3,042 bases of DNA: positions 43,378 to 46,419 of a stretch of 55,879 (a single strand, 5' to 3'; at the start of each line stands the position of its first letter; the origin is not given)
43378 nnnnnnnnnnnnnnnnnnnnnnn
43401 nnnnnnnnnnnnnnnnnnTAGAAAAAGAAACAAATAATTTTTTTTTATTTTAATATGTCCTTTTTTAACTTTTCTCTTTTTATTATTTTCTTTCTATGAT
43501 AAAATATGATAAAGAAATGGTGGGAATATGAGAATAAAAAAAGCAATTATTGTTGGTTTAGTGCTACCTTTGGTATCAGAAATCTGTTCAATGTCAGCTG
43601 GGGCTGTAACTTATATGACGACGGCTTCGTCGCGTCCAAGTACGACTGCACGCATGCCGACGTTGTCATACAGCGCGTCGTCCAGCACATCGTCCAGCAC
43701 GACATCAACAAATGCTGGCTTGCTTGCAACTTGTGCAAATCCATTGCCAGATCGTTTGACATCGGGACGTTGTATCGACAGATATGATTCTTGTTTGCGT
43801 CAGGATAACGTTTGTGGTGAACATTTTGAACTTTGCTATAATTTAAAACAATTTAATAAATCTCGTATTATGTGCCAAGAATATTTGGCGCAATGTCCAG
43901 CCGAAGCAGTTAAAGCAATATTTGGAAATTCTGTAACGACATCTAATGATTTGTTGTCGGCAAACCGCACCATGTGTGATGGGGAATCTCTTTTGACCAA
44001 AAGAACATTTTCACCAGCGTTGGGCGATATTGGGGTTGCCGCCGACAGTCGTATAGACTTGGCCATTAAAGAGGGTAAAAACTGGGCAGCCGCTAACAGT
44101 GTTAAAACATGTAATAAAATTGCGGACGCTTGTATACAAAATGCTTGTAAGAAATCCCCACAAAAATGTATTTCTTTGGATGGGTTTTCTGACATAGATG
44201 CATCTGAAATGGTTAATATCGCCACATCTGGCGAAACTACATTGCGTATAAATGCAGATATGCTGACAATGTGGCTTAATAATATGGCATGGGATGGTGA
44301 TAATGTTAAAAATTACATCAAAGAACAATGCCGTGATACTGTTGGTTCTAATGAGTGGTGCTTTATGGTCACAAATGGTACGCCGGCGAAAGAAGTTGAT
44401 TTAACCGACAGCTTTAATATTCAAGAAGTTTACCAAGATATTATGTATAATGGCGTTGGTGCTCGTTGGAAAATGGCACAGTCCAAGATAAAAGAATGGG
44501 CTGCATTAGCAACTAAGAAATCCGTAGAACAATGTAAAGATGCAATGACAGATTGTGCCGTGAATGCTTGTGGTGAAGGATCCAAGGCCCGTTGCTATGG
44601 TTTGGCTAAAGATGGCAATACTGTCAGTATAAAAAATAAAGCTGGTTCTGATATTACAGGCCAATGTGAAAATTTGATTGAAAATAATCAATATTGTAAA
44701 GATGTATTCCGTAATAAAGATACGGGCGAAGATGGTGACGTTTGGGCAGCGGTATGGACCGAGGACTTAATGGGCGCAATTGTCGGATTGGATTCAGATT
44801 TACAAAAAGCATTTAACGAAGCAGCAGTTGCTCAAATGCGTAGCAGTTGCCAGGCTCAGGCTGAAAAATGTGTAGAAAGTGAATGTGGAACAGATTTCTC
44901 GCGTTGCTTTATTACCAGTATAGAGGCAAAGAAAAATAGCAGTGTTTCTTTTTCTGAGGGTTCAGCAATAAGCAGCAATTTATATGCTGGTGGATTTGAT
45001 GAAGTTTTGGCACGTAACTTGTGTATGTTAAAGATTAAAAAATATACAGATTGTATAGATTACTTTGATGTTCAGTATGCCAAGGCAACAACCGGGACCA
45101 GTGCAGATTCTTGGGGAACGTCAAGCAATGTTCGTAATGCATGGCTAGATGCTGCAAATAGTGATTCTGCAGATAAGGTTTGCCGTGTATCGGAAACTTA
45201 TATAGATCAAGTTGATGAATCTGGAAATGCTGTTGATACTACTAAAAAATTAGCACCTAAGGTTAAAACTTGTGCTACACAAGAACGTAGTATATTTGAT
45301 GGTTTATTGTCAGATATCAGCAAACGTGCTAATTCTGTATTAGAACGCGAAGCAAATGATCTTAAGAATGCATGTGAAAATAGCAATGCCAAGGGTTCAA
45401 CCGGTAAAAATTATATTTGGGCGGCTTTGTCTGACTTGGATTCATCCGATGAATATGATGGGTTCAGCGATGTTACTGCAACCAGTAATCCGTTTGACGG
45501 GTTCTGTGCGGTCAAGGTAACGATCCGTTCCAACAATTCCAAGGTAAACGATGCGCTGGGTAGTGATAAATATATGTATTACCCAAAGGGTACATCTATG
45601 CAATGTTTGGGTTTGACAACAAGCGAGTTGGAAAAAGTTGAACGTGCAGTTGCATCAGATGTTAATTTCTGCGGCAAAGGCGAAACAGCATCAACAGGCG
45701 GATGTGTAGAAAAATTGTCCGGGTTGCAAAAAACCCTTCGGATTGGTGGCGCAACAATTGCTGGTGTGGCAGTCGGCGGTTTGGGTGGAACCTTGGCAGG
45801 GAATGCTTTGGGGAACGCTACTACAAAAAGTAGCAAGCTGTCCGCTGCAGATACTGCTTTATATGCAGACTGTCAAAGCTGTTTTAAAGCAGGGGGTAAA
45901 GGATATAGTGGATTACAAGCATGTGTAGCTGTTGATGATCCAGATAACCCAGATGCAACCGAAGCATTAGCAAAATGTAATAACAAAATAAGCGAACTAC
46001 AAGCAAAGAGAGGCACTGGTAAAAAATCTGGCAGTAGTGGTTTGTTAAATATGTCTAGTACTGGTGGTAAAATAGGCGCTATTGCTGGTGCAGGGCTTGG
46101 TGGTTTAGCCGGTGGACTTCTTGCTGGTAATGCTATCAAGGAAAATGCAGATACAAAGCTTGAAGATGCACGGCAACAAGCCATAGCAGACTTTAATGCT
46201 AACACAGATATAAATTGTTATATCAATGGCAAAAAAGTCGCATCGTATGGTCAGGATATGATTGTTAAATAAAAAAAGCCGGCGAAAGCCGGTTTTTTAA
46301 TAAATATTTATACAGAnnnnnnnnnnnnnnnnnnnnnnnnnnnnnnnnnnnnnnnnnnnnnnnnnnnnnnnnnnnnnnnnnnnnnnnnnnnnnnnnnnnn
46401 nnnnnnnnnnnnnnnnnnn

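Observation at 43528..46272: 914-aa secreted protein with 38 cysteines in repeated C-x6-C-x4-C-x6/7-C modules and twin C-terminal glycine zippers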

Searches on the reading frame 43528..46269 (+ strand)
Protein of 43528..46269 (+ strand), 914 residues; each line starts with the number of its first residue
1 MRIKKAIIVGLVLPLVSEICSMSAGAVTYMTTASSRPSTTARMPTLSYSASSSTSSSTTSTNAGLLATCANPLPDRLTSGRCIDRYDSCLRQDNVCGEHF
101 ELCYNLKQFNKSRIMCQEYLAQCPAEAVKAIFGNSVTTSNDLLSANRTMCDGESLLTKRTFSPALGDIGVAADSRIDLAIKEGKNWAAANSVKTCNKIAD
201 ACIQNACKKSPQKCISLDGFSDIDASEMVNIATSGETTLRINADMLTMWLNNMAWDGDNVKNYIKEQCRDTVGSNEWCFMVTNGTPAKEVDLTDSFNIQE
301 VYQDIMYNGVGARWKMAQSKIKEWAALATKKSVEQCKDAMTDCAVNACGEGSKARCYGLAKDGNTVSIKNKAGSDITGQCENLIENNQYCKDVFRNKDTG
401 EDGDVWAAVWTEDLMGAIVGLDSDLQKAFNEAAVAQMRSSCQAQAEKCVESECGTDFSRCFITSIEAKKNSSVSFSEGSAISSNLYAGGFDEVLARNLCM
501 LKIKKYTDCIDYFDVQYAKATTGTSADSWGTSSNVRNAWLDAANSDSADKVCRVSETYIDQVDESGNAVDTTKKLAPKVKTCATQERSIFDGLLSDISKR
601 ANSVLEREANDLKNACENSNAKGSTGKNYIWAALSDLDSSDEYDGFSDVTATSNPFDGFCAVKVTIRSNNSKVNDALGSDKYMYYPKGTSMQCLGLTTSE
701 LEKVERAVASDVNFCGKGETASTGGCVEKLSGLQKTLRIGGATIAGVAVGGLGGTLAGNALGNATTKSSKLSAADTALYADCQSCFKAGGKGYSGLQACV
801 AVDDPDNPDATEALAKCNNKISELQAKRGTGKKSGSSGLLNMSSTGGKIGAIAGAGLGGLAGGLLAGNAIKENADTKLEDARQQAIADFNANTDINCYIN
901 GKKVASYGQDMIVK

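Call 4: search_protein_families(library=pfam, proteins=[window:43528-46269:+], max_evalue=10)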
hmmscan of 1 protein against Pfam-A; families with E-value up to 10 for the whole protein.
window:43528-46269:+ (914 aa): 2 families
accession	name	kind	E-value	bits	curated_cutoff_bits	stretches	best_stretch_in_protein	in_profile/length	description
PF13488.11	Gly-zipper_Omp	-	3.1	8.3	25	2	843-868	15-41/46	Glycine zipper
PF20721.2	C19orf12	-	3.6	7.8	30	1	820-866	28-76/163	C19orf12-like protein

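Call 5: search_protein_families(library=ncbifam, proteins=[window:43528-46269:+], max_evalue=10)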
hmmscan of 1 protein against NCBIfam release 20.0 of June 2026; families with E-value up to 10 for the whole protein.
window:43528-46269:+ (914 aa): 3 families
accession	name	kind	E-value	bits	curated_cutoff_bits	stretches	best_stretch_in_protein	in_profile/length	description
TIGR00154.1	ispE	equivalog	0.079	12.5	138.7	1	694-733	122-161/294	4-(cytidine 5'-diphospho)-2-C-methyl-D-erythritol kinase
NF053524.1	thylo_ssl2009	equivalog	0.08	13.7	58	1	849-882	9-45/90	ssl2009 family thylakoid membrane protein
TIGR03789.1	pdsO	hypoth_equivalog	1.1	8.9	152.2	1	843-891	55-103/243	sortase-associated OmpA-like protein PdsO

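Call 6: find_homologous_proteins(query=window:43528-46269:+, max_evalue=0.001)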
Query window:43528-46269:+ (914 aa): 18 proteins with E <= 0.001 among 8000 candidates.
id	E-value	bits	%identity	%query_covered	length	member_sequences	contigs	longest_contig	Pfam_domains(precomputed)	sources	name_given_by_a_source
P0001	0.0e+0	2040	100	100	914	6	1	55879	-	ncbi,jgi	ncbi:MAG: hypothetical protein WC137_00215 [Alphaproteobacteria bacterium]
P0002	0.0e+0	1556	75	100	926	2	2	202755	-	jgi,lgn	-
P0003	0.0e+0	1515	74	100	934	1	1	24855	-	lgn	-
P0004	0.0e+0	1472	72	100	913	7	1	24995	-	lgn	-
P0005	0.0e+0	1389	67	100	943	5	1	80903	-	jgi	jgi:hypothetical protein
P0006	0.0e+0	1337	67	100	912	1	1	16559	-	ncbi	-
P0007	0.0e+0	1053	56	100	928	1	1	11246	-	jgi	jgi:hypothetical protein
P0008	0.0e+0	1032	53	100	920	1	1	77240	-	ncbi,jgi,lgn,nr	ncbi:MAG: hypothetical protein LBL75_00950 [Rickettsiales bacterium]|jgi:hypothetical protein|nr:hyp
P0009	4.2e-257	874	54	81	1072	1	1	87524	-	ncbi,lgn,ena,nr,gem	ncbi:MAG: hypothetical protein FWF97_01285 [Alphaproteobacteria bacterium]|nr:hypothetical protein [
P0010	2.0e-224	766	45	95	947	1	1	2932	-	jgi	jgi:hypothetical protein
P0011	6.5e-198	678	47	77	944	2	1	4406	-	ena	-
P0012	1.2e-197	677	49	73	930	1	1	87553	-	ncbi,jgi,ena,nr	ncbi:MAG: hypothetical protein FWE50_02100 [Alphaproteobacteria bacterium]|nr:hypothetical protein [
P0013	6.4e-186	638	45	75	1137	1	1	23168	-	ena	-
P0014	4.7e-154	533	41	73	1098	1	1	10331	-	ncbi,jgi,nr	ncbi:MAG: hypothetical protein LBJ18_01465 [Rickettsiales bacterium]|jgi:hypothetical protein|nr:hyp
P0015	3.3e-68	249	27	75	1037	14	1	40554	-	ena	-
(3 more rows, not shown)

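Call 14: find_encoding_contigs(protein=P0002, flank=8000, max_places=2)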
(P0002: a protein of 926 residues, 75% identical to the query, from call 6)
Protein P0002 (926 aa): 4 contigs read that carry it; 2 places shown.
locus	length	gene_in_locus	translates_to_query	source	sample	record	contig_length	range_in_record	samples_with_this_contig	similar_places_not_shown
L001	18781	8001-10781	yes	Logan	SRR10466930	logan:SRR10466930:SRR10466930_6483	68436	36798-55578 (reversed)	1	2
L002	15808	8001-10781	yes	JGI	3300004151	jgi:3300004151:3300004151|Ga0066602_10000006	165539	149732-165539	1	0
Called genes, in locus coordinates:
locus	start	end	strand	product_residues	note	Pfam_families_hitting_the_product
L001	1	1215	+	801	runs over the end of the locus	PF12705:PDDEXK_1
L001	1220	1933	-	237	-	PF00005:ABC_tran, PF02463:SMC_N (weak), PF13304:AAA_21 (faint)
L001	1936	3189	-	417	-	PF12704:MacB_PCD, PF02687:FtsX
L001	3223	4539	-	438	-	-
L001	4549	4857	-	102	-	-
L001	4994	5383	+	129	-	-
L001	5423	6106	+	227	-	PF03799:FtsQ_DivIB_C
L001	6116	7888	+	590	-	PF14450:FtsA, PF00834:Ribul_P_3_epim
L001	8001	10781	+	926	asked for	-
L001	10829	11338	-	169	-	PF00226:DnaJ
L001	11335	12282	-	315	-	PF02899:Phage_int_SAM_1, PF00589:Phage_integrase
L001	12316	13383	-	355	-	PF03739:LptF_LptG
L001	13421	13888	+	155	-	PF03449:GreA_GreB_N, PF01272:GreA_GreB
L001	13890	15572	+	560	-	PF02518:HATPase_c, PF13589:HATPase_c_3, PF01119:DNA_mis_repair, PF08676:MutL_C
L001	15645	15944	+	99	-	PF02699:YajC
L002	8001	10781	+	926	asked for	-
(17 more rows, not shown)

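Call 15: find_encoding_contigs(protein=P0015, flank=8000, max_places=2)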
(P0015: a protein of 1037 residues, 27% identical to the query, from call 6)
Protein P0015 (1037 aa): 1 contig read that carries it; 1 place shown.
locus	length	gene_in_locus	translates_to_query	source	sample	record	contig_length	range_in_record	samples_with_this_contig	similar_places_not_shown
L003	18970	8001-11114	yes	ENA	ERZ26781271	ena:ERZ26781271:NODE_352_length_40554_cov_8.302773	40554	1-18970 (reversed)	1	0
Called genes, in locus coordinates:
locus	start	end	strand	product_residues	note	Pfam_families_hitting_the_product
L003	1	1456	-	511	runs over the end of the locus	PF13177:DNA_pol3_delta2, PF13604:AAA_30 (weak), PF00004:AAA, PF13401:AAA_22 (weak), PF22608:DNAX_ATPase_lid, PF12169:DNA_pol3_gamma3, PF12362:DUF3646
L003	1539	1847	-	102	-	-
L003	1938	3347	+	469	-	-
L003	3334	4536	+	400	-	-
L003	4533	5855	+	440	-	-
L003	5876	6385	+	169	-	PF11906:DUF3426 (faint)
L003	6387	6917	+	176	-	-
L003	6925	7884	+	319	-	PF00849:PseudoU_synth_2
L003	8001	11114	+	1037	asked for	-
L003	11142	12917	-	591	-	PF13306:LRR_5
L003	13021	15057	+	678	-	-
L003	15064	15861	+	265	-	-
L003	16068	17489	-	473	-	-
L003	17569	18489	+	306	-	-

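Call 17: find_encoding_contigs(protein=P0009, flank=8000, max_places=1)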
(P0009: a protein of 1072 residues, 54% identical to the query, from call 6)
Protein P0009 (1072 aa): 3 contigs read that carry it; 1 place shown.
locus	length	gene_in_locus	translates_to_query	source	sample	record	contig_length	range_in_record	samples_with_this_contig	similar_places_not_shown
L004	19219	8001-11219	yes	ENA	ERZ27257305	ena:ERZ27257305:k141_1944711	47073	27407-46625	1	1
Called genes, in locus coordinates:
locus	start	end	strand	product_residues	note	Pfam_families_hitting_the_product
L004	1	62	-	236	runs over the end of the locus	PF00005:ABC_tran, PF02463:SMC_N (weak), PF13304:AAA_21 (faint)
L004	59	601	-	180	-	PF00293:NUDIX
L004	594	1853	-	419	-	PF12704:MacB_PCD, PF02687:FtsX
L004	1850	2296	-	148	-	-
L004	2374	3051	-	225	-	PF00753:Lactamase_B, PF13483:Lactamase_B_3, PF12706:Lactamase_B_2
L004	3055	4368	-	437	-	-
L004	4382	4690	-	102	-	-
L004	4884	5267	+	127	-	-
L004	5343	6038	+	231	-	PF03799:FtsQ_DivIB_C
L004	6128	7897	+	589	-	PF14450:FtsA, PF00834:Ribul_P_3_epim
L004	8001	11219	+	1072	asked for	-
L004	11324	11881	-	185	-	PF00226:DnaJ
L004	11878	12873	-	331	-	PF02899:Phage_int_SAM_1, PF00589:Phage_integrase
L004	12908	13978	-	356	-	PF03739:LptF_LptG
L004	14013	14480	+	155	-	PF03449:GreA_GreB_N, PF01272:GreA_GreB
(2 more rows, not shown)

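Call 18: find_encoding_contigs(protein=P0012, flank=8000, max_places=1)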
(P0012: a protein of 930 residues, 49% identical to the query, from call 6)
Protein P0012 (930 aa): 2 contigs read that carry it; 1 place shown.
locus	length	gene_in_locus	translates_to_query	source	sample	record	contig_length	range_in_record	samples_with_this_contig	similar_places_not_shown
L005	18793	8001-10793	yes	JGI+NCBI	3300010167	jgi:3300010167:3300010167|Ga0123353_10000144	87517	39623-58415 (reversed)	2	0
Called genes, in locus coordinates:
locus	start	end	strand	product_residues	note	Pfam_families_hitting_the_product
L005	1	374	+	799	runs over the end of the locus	PF12705:PDDEXK_1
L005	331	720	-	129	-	-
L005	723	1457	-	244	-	PF00005:ABC_tran, PF02463:SMC_N (faint), PF13304:AAA_21 (faint)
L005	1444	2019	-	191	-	PF00293:NUDIX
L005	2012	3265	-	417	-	PF12704:MacB_PCD, PF02687:FtsX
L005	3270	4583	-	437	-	-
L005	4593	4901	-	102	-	-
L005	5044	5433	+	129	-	-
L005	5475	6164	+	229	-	PF03799:FtsQ_DivIB_C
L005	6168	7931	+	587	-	PF11104:PilM_2 (weak), PF14450:FtsA, PF00834:Ribul_P_3_epim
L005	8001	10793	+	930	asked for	-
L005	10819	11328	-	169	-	PF00226:DnaJ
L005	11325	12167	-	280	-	PF02899:Phage_int_SAM_1, PF00589:Phage_integrase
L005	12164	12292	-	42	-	-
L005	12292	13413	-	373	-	PF03739:LptF_LptG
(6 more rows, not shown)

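Call 19: find_related_loci(query=A1, collection=genome_contigs, flank=6000)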
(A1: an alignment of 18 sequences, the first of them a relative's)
Query A1 (914 aa) in genome_contigs; peptide patterns used: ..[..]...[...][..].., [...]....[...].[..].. (x = any residue, [..] = any of these).
262 stretches matched a pattern; 231 encode a relative of the query (tblastn E <= 1e-3); the best 80 are kept; 80 distinct loci.
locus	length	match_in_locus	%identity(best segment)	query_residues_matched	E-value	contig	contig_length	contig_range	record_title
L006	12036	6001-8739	72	1-914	0e+0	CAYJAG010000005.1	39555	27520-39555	MAG TPA_asm: uncultured Muribaculaceae bacterium isolate ERP122455_co3_13 genome assembly, contig: NODE_20_length_39555_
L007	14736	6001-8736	72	1-914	0e+0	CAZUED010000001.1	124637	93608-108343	MAG TPA_asm: uncultured Muribaculaceae bacterium isolate SRP192927_co1_66 genome assembly, contig: NODE_76_length_124637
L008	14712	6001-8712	89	1-914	0e+0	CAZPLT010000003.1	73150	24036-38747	MAG TPA_asm: uncultured Muribaculaceae bacterium isolate SRP192927_co1_307 genome assembly, contig: NODE_383_length_7315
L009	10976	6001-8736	67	1-914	0e+0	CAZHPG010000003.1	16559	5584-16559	MAG TPA_asm: uncultured Muribaculaceae bacterium isolate SRP220891_co1_206 genome assembly, contig: NODE_6619_length_165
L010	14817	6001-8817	67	1-914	0e+0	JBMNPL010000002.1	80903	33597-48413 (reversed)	MAG: Alphaproteobacteria bacterium isolate SBF912SR1HQ0037 scaffold_739_c1, whole genome shotgun sequence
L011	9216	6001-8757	53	3-914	0e+0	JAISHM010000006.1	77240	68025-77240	MAG: Rickettsiales bacterium isolate Hm464_bin176 k119_1042632, whole genome shotgun sequence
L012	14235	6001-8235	54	3-741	0e+0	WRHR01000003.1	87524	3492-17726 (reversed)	MAG: Alphaproteobacteria bacterium isolate Nt197P3bin125 Ga0082212_10000204, whole genome shotgun sequence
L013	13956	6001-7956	49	1-666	0e+0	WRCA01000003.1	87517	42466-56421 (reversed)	MAG: Alphaproteobacteria bacterium isolate Lab288P3bin104 Ga0123353_10000144, whole genome shotgun sequence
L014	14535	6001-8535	28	5-770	9e-71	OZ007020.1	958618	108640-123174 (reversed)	MAG: uncultured Alphaproteobacteria bacterium isolate 6730_HET_VAC_contig_11916_metaflye_circ MAG genome assembly, chrom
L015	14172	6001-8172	27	13-693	5e-70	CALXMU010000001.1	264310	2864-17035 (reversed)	MAG: uncultured Alphaproteobacteria bacterium isolate BRZ_MD__bin57 genome assembly, contig: BRZ_MD__NODE_31_length_2643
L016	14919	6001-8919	25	5-912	5e-71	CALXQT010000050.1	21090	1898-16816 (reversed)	MAG: uncultured Alphaproteobacteria bacterium isolate E20__bin73 genome assembly, contig: E20__k127_4621757, whole genom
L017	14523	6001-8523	29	19-772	2e-68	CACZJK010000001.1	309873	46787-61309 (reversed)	MAG: uncultured proteobacterium isolate RUG12675 genome assembly, contig: RUG12675_asm_1, whole genome shotgun sequence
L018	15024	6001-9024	26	40-913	2e-68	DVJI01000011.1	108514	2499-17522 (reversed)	MAG TPA_asm: Candidatus Enterousia intestinigallinarum isolate ChiGjej3B3-5194 ChiGjej3B3M5__C552858_L108514_SRR6323341,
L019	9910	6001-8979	27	31-912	5e-68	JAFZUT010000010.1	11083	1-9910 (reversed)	MAG: Alphaproteobacteria bacterium isolate RGIG8116 Water_buffalos_Rumen-3__c1008612, whole genome shotgun sequence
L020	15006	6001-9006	25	20-912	4e-68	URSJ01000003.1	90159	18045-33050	uncultured Rickettsiales bacterium isolate UMGS1304 genome assembly, contig: NODE_34_length_90159_cov_7.86945, whole gen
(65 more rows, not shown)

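Call 20: search_protein_representatives(protein=window:43528-46269:+)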
Query: 914 residues. Proteins with E-value up to 0.001 (for the whole library): 114; up to 1e-10: 96; up to 1e-30: 75. The best 114 are listed.
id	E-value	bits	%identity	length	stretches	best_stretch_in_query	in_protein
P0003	0.0e+00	1515.2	75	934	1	1-914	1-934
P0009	1.3e-257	873.6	51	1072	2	3-817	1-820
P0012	3.8e-198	676.9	46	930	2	3-768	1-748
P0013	2.0e-186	638.1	45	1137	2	7-801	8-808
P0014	1.5e-154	532.7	41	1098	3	223-785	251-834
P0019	1.8e-128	446.5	39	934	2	27-787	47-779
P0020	1.6e-126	440.0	37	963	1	39-884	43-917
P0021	2.9e-118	412.6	37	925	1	49-910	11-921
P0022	1.3e-117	410.5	39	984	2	34-762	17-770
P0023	1.1e-110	387.6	66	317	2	555-767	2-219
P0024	3.9e-104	365.9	36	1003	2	31-752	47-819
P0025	5.2e-101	355.6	39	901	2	7-546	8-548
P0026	5.6e-100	352.2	39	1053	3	48-548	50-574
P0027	1.3e-98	347.6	32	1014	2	19-765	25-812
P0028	1.0e-96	341.3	35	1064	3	26-472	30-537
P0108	4.3e-11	58.1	30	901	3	7-139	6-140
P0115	8.0e-08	47.3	27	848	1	77-466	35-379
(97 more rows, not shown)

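Call 23: search_solved_structures(query=A2, max_evalue=10)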
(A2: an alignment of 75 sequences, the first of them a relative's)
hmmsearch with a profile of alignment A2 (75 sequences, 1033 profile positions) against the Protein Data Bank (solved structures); distinct sequences matched with E-value up to 10: 17.
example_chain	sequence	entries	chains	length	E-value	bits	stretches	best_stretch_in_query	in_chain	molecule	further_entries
9ivk_A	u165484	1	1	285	0.00091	20.6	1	807-1004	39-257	HBC599 membrane protein binder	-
1b10_A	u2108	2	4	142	0.012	16.9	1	814-928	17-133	PROTEIN (PRION PROTEIN) | Major prion protein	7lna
4yxl_A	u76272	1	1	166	0.018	16.3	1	814-928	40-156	Major prion protein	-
5vo5_A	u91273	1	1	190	0.023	15.9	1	820-938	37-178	Coiled-coil and C2 domain-containing protein 1-like,GH13992p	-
6ek7_A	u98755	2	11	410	0.19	12.9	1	868-999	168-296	YaxA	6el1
1b08_A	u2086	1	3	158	0.22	12.7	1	112-178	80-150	PROTEIN (LUNG SURFACTANT PROTEIN D)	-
2ggu_A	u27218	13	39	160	0.22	12.7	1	112-178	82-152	Pulmonary surfactant-associated protein D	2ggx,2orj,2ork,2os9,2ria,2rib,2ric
6gy6_A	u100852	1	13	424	0.27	12.4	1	840-1006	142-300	XaxA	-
1pw9_A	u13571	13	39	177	0.28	12.3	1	112-178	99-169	Pulmonary surfactant-associated protein D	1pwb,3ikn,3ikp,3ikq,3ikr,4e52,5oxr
4m17_A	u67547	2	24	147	0.35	12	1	112-178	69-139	Pulmonary surfactant-associated protein D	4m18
3g84_A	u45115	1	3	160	0.42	11.8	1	112-178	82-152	Pulmonary surfactant-associated protein D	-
6uur_A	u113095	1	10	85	1.3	10.1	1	814-843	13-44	Major prion protein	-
7umq_J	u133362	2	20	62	1.6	9.8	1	814-841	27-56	Major prion protein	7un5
4fn6_A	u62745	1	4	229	1.8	9.7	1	441-505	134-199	thiaminase-2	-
8qag_A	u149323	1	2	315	3.4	8.8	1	790-999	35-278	sc-CC-6-95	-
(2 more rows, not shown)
